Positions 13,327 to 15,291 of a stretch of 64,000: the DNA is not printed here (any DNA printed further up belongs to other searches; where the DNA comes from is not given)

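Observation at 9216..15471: Island of three cysteine-peptidase folds: two signal-less gingipain/C25-like proteins plus a membrane papain-fold protein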

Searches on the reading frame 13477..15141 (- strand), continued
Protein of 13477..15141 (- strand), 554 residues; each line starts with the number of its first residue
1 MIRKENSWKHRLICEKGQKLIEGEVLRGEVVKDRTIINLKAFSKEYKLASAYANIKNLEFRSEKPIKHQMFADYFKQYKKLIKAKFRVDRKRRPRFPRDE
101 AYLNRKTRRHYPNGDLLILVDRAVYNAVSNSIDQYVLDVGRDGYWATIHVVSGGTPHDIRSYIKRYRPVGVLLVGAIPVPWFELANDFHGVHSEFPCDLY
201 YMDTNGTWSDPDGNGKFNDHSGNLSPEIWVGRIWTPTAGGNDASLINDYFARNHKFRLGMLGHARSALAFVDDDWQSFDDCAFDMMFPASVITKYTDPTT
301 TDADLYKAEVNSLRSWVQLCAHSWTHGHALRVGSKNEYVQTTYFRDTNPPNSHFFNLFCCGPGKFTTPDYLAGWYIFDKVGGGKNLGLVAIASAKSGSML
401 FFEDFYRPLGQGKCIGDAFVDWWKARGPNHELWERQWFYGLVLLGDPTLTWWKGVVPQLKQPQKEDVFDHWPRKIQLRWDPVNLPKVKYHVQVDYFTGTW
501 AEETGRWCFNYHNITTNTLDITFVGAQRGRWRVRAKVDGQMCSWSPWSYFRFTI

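Call 80: search_protein_families(library=pfam, proteins=[L016:4435-5766:+, L017:3186-4913:+, L019:6245-7858:+, L020:2042-3970:+, L037:2622-4136:+, L037:4224-6122:+, L022:2801-3739:+, L043:8400-9407:+, L058:2146-3087:+, L064:31-1155:+], max_evalue=0.001)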
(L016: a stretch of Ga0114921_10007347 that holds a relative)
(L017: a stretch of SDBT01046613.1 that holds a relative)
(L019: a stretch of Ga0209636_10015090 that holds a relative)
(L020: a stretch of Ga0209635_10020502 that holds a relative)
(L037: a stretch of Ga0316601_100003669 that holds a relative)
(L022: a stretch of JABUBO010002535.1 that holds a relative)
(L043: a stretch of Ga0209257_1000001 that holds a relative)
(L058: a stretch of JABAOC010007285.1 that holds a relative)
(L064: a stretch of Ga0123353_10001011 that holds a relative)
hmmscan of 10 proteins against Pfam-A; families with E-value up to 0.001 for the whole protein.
L016:4435-5766:+ (444 aa): 0 families

L017:3186-4913:+ (575 aa): 0 families

L019:6245-7858:+ (538 aa): 1 family
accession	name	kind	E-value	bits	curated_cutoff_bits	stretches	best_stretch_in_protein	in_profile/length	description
PF11369.13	DUF3160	-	1.5e-177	592.4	25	1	40-537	3-525/632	Protein of unknown function (DUF3160)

L020:2042-3970:+ (642 aa): 1 family
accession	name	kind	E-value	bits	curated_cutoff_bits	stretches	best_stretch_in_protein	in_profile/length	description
PF11369.13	DUF3160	-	3.8e-210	700.1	25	1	40-634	3-632/632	Protein of unknown function (DUF3160)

L037:2622-4136:+ (504 aa): 0 families

L037:4224-6122:+ (632 aa): 0 families

L022:2801-3739:+ (312 aa): 2 families
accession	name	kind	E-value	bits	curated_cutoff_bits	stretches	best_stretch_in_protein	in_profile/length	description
PF19580.5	Exo_endo_phos_3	-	5.6e-64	216.6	27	1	6-308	2-308/311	Endonuclease/Exonuclease/phosphatase family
PF03372.29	Exo_endo_phos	-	2.6e-09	37.6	24.5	1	34-302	17-225/225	Endonuclease/Exonuclease/phosphatase family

L043:8400-9407:+ (335 aa): 1 family
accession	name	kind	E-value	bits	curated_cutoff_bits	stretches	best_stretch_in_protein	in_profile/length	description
PF00487.30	FA_desaturase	-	9.4e-26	91.5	29.7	1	48-288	5-240/253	Fatty acid desaturase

L058:2146-3087:+ (313 aa): 0 families

L064:31-1155:+ (374 aa): 2 families
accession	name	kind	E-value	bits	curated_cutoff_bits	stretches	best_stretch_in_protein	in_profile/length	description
PF13884.11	Peptidase_S74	-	3.4e-11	43.7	22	1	107-195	1-57/58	Chaperone of endosialidase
PF18962.6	Por_Secre_tail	-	9.5e-05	23.1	27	1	297-371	3-74/75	Secretion system C-terminal sorting domain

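Call 82: search_protein_representatives(alignment_id=A2)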
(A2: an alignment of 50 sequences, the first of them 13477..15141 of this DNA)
Query: 50 sequences, 557 profile positions. Proteins with E-value up to 0.001 (for the whole library): 3669; up to 1e-10: 1877; up to 1e-30: 951. The best 150 are listed.
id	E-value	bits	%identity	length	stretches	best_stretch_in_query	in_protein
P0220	0.0e+00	1026.0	-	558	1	4-557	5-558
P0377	5.4e-214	728.5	-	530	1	34-557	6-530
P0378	5.4e-198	675.7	-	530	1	39-557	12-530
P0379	3.3e-197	673.1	-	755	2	275-556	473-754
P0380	1.2e-156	539.3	-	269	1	285-557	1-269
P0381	4.5e-129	448.2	-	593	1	88-556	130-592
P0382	2.0e-124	432.8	-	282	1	21-298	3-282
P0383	2.0e-123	429.5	-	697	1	37-553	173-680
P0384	2.6e-116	406.1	-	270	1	65-297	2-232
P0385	8.3e-101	354.9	-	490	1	90-449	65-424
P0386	2.0e-91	323.9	-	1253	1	88-512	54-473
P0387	2.5e-91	323.6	-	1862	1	114-458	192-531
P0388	2.6e-91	323.5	-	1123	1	108-456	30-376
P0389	3.9e-91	323.0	-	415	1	114-449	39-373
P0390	1.7e-90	320.9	-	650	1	113-449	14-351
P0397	6.5e-87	309.0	-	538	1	110-450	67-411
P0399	3.7e-86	306.5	-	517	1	114-449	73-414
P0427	7.8e-80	285.7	-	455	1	114-451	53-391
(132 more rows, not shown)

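Call 91: search_dna_similar(query=window:13477-15141:-, collection=plasmids, mode=protein, max_rows=10)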
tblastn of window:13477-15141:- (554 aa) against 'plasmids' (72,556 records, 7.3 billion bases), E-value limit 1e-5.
Records with a match: 1; places in all: 1; records where one place covers at least 80% of the query: 0.
Best place of each record, by identity: <60% 1.
By first word of the organism name: Salipiger 1.
By predicted mobility (MOB-suite, as given by PLSDB): non-mobilizable 1.
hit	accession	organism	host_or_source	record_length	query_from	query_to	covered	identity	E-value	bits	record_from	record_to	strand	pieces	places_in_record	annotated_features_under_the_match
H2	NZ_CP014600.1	Salipiger sp. CCB-MM3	mangrove soil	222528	113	457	62%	29.0%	2e-29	131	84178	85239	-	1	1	hypothetical protein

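Call 95: search_solved_structures(query=P0389, max_evalue=10, show_alignments=2)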
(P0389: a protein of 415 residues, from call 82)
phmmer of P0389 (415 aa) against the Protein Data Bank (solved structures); distinct sequences matched with E-value up to 10: 9.
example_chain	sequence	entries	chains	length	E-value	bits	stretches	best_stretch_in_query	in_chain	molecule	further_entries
7zc6_G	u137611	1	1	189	0.024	16.6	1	15-100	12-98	RnfG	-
1ywx_A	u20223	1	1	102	0.28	13.1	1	28-76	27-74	30S ribosomal protein S24e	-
4onq_A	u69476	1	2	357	0.6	12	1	157-208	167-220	DNA methyltransferase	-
4onj_A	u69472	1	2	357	0.62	11.9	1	157-208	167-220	DNA methyltransferase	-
6rqm_B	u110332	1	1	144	0.83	11.5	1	287-328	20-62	A blocking anti-CTLA-4 nanobody (KN044)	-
1dc1_A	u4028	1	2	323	1.2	10.9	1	44-143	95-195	BSOBI RESTRICTION ENDONUCLEASE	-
2ks9_A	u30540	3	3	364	1.5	10.7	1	174-221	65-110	Substance-P receptor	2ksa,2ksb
6j20_A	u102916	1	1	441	1.7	10.5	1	174-221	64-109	Substance-P receptor,Endolysin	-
6hll_A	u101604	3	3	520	1.8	10.4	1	174-221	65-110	Substance-P receptor,GlgA glycogen synthase,Substance-P receptor | Substance-P receptor,Substance-P receptor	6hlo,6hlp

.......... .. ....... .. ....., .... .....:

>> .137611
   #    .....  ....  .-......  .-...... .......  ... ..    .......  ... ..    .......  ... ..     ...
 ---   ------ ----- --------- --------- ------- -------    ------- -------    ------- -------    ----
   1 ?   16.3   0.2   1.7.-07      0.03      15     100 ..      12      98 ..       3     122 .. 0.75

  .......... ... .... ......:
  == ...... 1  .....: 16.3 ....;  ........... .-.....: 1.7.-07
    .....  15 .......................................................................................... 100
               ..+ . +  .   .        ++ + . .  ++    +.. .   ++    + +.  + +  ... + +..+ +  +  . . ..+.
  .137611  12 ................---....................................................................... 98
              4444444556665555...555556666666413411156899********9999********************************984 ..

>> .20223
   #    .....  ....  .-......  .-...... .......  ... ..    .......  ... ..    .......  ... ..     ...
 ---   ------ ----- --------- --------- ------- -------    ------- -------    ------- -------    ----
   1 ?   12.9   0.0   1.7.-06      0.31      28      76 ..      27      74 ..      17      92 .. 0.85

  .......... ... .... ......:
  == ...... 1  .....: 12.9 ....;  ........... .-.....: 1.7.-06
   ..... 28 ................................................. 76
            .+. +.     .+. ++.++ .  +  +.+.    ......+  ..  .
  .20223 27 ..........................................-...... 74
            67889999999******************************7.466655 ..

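Call 96: search_protein_families(library=pfam, proteins=[P0389, P0385, P0381, P0383, P0397, P0427, P0399, P0390, P0377], max_evalue=0.001)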
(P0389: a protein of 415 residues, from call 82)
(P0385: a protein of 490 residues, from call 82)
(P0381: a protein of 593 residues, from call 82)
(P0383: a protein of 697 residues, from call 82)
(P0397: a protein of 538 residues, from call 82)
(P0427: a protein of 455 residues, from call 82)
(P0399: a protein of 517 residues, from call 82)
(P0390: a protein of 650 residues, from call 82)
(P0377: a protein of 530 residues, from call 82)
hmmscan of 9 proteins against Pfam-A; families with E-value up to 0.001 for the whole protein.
P0389 (415 aa): 1 family
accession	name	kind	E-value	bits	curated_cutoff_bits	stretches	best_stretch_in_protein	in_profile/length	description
PF01364.23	Peptidase_C25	-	1.6e-10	41.2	23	1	53-373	10-373/374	Peptidase family C25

P0385 (490 aa): 1 family
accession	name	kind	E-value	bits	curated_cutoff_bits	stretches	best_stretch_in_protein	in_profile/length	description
PF01364.23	Peptidase_C25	-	4.8e-05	23.2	23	1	158-424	90-373/374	Peptidase family C25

P0381 (593 aa): 1 family
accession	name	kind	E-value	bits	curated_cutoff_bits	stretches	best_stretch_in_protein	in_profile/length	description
PF01364.23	Peptidase_C25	-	0.0003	20.6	23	1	167-432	46-308/374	Peptidase family C25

P0383 (697 aa): 1 family
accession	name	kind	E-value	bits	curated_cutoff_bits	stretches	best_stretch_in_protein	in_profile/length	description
PF01364.23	Peptidase_C25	-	3.4e-07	30.3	23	1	284-536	31-315/374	Peptidase family C25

P0397 (538 aa): 1 family
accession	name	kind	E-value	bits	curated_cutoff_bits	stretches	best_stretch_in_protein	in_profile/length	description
PF01364.23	Peptidase_C25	-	1.3e-09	38.2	23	1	110-410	44-373/374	Peptidase family C25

P0427 (455 aa): 1 family
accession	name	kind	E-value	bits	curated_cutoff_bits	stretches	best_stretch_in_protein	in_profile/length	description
PF00404.24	Dockerin_1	-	8.2e-11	42.4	22.9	1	400-454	2-57/57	Dockerin type I domain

P0399 (517 aa): 1 family
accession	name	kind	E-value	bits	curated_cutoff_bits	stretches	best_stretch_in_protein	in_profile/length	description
PF01364.23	Peptidase_C25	-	3.2e-08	33.7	23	1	107-414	32-373/374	Peptidase family C25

P0390 (650 aa): 2 families
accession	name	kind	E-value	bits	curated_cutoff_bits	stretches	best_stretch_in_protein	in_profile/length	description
PF01364.23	Peptidase_C25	-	1.5e-09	38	23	1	52-351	42-373/374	Peptidase family C25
PF02837.24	Glyco_hydro_2_N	-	3.9e-05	24.1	28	1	441-508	65-133/169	Glycosyl hydrolases family 2, sugar binding domain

P0377 (530 aa): 1 family
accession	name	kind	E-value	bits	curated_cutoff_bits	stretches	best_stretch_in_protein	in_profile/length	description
PF01364.23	Peptidase_C25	-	5.7e-05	22.9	23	1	122-420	43-373/374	Peptidase family C25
